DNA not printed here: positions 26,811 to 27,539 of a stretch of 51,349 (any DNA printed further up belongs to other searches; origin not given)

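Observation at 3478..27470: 24-kb co-directional cluster encoding what looks like a complete cellulosome-type (cohesin-dockerin) system in a haloarchaeon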

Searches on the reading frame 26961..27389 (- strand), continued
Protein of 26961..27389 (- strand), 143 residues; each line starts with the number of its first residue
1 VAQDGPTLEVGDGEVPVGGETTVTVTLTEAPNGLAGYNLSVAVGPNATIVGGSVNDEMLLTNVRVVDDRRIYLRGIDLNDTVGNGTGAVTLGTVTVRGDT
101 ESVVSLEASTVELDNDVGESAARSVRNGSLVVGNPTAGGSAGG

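Call 79: find_encoding_contigs(protein=P0081, flank=10000, max_places=2)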
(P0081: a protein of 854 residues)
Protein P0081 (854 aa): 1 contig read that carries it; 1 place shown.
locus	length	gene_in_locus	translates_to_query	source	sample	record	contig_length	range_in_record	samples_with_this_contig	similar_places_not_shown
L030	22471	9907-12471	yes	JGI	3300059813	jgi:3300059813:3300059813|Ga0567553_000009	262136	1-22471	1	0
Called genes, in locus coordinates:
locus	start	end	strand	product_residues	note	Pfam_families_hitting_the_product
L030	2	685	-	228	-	?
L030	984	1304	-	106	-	-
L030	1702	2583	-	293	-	PF26236:DUF8054_N, PF26238:DUF8054_M, PF26237:DUF8054_C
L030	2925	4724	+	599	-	PF00041:fn3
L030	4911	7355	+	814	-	PF00150:Cellulase, PF00041:fn3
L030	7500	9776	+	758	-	PF00150:Cellulase, PF00041:fn3, PF16656:Pur_ac_phosph_N (faint)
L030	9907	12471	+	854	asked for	PF02927:CelD_N, PF00759:Glyco_hydro_9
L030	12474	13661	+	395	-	PF01670:Glyco_hydro_12 (weak)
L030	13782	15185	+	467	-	PF00150:Cellulase, PF26410:GH5_mannosidase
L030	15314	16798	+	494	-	PF00150:Cellulase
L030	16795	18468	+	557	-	PF00331:Glyco_hydro_10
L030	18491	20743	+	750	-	PF26410:GH5_mannosidase, PF00150:Cellulase, PF00801:PKD, PF18911:PKD_4, PF22352:K319L-like_PKD (faint)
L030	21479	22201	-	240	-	PF06283:ThuA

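Call 80: find_encoding_contigs(protein=P0076, flank=10000, max_places=2)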
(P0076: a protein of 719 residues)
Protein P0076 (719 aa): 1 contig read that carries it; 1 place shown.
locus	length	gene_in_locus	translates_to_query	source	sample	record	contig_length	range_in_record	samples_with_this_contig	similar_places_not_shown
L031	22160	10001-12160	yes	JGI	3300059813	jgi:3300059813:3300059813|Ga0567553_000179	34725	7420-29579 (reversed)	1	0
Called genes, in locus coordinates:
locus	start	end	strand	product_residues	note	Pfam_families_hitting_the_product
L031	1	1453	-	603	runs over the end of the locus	-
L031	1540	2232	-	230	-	PF21811:RdfA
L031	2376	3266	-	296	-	PF26236:DUF8054_N, PF26238:DUF8054_M, PF26237:DUF8054_C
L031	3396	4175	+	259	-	-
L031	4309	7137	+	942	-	-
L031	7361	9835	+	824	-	PF00150:Cellulase, PF00041:fn3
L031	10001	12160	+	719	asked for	PF00150:Cellulase, PF00404:Dockerin_1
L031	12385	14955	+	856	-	PF02927:CelD_N, PF00759:Glyco_hydro_9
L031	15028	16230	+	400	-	PF01670:Glyco_hydro_12 (weak), PF00404:Dockerin_1 (weak)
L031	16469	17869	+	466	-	PF00150:Cellulase, PF26410:GH5_mannosidase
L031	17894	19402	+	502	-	PF00150:Cellulase, PF00404:Dockerin_1 (faint)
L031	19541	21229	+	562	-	PF13405:EF-hand_6 (faint), PF13620:CarboxypepD_reg (faint), PF00331:Glyco_hydro_10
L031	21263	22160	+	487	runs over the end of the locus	PF00150:Cellulase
